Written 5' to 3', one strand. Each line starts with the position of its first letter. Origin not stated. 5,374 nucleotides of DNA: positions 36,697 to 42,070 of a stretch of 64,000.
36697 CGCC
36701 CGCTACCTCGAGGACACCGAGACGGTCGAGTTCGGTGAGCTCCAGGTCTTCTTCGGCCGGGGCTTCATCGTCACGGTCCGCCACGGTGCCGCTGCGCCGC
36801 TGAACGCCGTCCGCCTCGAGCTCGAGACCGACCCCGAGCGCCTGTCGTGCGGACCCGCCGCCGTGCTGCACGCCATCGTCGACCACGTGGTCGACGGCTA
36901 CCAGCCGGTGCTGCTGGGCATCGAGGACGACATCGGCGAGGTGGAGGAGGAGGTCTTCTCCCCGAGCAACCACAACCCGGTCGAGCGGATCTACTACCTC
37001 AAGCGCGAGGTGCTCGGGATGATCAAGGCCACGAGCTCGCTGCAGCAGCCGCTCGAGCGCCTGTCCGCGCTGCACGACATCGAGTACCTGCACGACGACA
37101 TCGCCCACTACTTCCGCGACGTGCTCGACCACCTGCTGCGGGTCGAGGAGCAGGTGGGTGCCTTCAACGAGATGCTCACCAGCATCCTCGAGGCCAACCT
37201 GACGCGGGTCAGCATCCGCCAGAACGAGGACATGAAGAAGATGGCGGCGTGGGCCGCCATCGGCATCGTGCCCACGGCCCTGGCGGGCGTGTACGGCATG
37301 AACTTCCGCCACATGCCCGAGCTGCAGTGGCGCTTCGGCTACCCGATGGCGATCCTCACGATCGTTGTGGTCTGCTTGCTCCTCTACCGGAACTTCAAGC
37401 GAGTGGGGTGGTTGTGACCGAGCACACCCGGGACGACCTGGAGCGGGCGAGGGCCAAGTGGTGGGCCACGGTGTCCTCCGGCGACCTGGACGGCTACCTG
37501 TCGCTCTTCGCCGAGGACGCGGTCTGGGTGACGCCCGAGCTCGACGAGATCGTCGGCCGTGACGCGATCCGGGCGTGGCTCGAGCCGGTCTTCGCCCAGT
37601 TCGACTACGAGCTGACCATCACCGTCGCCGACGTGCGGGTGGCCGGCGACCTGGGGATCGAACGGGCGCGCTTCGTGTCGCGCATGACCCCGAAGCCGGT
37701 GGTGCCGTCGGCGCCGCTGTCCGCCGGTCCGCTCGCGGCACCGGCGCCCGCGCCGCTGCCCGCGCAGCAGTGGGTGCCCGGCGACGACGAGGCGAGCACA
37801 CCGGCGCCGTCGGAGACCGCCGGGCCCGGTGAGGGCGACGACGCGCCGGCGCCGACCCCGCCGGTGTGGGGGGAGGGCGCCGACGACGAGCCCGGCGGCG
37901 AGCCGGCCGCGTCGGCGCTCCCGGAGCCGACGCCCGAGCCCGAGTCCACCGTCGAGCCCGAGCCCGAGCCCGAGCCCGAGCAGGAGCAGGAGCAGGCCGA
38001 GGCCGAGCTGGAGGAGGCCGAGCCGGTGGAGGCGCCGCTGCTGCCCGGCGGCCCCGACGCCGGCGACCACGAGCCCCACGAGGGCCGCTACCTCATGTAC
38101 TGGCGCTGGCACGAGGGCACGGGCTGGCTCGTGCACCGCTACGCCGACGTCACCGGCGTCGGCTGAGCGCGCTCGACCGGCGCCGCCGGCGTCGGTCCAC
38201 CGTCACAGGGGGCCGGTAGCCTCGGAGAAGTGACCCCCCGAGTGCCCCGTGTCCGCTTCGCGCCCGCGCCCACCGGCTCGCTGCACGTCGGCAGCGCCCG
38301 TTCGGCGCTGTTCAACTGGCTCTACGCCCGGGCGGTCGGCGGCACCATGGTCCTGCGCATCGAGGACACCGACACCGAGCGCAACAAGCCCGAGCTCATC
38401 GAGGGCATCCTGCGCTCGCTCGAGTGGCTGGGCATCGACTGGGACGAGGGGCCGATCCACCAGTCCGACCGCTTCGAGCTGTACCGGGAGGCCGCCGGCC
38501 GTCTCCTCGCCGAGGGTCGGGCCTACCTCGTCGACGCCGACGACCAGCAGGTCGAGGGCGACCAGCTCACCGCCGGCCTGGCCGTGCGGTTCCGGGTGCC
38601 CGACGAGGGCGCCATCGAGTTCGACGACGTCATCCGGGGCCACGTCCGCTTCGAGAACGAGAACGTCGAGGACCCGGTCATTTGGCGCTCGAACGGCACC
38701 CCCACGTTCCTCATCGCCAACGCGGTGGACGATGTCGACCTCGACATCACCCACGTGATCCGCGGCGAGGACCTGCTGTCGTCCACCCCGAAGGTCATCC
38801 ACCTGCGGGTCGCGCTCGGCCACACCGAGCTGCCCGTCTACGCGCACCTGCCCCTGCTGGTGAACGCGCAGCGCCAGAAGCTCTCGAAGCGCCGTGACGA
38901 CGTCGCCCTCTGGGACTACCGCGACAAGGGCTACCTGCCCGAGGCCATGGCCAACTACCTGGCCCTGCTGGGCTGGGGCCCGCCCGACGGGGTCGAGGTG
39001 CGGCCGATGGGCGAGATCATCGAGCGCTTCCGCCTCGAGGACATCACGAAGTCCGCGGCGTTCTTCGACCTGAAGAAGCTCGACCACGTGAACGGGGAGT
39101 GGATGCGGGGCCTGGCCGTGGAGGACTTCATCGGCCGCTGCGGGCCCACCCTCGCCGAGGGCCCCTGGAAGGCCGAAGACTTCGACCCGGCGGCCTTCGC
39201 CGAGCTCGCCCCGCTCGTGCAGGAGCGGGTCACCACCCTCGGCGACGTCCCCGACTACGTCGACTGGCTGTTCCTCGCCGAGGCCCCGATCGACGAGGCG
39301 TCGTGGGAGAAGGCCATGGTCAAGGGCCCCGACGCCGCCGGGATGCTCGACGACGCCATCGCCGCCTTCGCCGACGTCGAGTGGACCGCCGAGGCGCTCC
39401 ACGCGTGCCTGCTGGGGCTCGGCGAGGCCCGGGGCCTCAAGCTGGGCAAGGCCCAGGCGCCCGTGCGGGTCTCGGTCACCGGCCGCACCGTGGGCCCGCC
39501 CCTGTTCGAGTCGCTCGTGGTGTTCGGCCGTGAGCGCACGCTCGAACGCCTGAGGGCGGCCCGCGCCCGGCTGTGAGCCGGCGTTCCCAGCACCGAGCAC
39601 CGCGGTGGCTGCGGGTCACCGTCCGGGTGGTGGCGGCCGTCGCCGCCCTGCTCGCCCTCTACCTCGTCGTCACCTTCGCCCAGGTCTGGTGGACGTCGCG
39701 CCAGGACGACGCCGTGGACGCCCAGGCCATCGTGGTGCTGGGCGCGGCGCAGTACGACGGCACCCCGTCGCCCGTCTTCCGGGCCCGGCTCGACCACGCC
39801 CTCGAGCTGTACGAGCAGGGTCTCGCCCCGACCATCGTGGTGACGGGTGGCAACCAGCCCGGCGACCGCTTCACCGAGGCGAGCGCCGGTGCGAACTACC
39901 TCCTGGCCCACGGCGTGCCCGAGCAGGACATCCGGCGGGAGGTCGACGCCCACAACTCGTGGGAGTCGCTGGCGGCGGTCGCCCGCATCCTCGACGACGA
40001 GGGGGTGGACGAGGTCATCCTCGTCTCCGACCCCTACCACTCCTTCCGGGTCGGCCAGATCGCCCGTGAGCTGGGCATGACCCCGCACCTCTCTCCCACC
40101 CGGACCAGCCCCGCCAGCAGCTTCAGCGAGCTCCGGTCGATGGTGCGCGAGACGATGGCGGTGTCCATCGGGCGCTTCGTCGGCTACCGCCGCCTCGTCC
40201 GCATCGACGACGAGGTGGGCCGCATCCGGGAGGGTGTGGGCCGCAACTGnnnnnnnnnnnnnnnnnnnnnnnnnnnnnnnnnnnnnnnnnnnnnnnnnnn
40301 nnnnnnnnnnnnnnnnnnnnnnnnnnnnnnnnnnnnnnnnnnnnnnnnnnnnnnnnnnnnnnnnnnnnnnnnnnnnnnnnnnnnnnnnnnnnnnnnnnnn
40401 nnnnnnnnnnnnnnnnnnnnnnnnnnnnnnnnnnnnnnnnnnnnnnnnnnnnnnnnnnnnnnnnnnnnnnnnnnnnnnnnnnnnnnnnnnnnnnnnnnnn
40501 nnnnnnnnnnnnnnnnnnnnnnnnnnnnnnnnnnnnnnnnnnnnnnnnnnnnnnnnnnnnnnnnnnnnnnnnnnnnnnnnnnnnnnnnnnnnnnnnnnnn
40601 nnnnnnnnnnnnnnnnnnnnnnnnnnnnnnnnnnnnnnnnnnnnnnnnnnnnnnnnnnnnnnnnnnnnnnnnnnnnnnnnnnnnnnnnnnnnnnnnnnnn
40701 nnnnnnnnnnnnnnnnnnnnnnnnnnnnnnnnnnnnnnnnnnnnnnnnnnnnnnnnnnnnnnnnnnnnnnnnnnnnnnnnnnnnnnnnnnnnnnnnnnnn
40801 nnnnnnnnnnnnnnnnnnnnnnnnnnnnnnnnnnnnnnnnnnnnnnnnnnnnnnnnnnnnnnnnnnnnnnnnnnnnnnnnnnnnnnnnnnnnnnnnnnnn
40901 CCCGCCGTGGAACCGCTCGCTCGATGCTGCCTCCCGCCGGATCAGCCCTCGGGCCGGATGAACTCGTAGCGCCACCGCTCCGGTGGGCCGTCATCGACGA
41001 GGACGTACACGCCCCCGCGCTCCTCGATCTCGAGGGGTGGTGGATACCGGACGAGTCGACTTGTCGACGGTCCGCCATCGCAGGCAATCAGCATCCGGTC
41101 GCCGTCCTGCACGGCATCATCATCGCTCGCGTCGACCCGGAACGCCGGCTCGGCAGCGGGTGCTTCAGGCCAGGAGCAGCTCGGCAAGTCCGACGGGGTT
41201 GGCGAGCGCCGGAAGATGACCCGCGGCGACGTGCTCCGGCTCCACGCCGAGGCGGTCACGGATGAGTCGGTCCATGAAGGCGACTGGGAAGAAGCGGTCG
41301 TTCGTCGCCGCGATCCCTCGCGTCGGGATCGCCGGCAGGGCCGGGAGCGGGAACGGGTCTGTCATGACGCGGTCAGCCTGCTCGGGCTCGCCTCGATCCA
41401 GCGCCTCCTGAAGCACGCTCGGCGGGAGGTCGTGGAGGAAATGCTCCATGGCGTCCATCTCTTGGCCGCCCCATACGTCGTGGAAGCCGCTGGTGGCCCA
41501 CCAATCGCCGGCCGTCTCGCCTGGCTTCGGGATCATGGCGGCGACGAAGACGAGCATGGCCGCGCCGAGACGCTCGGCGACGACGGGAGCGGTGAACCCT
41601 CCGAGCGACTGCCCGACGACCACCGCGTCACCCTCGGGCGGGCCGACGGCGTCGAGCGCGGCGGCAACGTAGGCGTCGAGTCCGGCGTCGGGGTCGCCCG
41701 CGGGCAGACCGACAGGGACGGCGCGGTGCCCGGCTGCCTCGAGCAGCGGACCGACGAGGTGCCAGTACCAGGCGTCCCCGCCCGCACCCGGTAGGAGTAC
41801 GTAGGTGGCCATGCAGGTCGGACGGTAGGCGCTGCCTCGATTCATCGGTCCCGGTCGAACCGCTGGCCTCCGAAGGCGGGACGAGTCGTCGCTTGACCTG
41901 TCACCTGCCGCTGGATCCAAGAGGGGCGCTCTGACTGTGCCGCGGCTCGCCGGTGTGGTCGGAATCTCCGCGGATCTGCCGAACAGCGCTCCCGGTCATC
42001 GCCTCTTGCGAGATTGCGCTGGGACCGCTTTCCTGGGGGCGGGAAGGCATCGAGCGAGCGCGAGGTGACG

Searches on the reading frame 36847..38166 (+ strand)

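Call 7: search_protein_families(library=pfam, proteins=[window:36847-38166:+])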
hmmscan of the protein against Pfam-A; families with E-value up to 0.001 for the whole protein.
window:36847-38166:+ (439 aa): 4 families
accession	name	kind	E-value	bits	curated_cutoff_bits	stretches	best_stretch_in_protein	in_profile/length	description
PF12680.13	SnoaL_2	-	4.5e-12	46.9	27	1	204-279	3-78/102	SnoaL-like domain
PF14534.12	DUF4440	-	3.3e-09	37.6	25.2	1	199-279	2-80/107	Domain of unknown function (DUF4440)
PF13474.12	SnoaL_3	-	1.9e-07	31.9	22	1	203-267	6-70/121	SnoaL-like domain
PF13577.12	SnoaL_4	-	6.6e-07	29.8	24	1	194-275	5-88/126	SnoaL-like domain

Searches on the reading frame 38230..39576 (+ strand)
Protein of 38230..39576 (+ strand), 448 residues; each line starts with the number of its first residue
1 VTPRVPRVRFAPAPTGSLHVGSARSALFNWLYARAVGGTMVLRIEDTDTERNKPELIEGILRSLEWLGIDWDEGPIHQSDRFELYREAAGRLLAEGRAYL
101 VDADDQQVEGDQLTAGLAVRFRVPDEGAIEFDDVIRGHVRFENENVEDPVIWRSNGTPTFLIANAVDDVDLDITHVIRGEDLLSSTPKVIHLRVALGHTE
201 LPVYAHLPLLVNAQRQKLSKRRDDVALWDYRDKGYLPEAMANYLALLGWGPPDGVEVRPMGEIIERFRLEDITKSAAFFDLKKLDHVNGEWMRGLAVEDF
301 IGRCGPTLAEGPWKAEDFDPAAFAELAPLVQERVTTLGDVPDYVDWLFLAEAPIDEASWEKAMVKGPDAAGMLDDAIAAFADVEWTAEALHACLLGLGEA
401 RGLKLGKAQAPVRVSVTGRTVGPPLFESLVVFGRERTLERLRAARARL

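Call 7: search_protein_families(library=pfam, proteins=[window:38230-39576:+])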
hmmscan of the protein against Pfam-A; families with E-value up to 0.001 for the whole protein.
window:38230-39576:+ (448 aa): 2 families
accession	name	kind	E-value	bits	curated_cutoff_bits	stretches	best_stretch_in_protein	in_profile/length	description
PF00749.27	tRNA-synt_1c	-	8.1e-78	261.9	23.4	2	7-109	3-105/314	tRNA synthetases class I (E and Q), catalytic domain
PF19269.4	Anticodon_2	-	2.4e-29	103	23.6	1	316-444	10-140/141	Anticodon binding domain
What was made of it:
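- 38230..39576 (+): gltX (glutamyl-tRNA synthetase); context only. Pfam tRNA-synt_1c 8e-78 and Anticodon_2 (call 7)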

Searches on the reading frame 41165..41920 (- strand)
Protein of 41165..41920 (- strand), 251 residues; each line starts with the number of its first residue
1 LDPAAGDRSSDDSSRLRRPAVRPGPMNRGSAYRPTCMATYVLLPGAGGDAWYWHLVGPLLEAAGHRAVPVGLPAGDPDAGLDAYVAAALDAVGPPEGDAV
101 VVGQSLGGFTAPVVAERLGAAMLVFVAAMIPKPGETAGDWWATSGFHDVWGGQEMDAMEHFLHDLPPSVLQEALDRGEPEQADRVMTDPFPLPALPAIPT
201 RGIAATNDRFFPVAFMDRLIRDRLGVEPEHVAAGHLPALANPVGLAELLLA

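Call 7: search_protein_families(library=pfam, proteins=[window:41165-41920:-])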
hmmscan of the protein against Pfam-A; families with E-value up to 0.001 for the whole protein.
window:41165-41920:- (251 aa): 1 family
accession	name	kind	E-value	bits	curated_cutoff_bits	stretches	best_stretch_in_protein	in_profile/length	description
PF12697.13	Abhydrolase_6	-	6.6e-15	56.8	26.3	1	41-247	2-216/217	Alpha/beta hydrolase family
